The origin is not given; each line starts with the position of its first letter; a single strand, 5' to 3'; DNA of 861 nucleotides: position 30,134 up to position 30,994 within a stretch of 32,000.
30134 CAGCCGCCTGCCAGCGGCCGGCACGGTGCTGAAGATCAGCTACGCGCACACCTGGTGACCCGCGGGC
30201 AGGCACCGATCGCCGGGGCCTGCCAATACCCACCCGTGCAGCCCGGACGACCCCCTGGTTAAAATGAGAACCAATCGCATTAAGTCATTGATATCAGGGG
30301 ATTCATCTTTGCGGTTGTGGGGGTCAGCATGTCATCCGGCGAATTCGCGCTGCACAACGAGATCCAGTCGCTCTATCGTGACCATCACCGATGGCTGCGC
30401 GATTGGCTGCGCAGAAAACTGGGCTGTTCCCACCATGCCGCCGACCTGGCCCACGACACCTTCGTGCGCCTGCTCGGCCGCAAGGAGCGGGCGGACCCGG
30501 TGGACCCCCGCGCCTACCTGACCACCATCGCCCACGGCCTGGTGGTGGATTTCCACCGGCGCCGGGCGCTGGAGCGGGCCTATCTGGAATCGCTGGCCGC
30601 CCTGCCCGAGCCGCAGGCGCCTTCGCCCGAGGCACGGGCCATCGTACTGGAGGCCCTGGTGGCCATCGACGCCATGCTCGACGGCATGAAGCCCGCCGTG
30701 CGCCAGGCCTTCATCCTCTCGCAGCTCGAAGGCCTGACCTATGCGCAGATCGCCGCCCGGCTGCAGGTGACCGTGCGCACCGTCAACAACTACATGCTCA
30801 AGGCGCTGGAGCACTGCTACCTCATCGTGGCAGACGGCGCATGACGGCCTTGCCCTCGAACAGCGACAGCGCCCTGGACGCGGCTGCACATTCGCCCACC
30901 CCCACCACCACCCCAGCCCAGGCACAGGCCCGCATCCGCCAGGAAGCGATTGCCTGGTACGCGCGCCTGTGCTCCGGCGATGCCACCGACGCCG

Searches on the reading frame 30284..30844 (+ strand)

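Call 38: search_protein_families(library=pfam, proteins=[window:30284-30844:+], max_evalue=0.001)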
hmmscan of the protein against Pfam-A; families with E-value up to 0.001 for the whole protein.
window:30284-30844:+ (186 aa): 6 families
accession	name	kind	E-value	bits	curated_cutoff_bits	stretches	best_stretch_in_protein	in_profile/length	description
PF08281.18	Sigma70_r4_2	-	2.9e-16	59.3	25.7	1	126-178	2-54/54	Sigma-70, region 4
PF04542.20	Sigma70_r2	-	1.1e-14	54.4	24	1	30-95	1-69/71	Sigma-70 region 2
PF04545.22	Sigma70_r4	-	1.8e-06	27.8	24.1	1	132-178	2-48/50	Sigma-70, region 4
PF22233.2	PhyR_sigma-like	-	1.7e-05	24.9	27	1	132-175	1-44/50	Response regulator PhyR, sigma-like domain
PF13384.12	HTH_23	-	0.00024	21.3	24.6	1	141-169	8-36/50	Homeodomain-like domain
PF07638.17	Sigma70_ECF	-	0.00033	21.1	21.1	1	51-168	48-169/185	ECF sigma factor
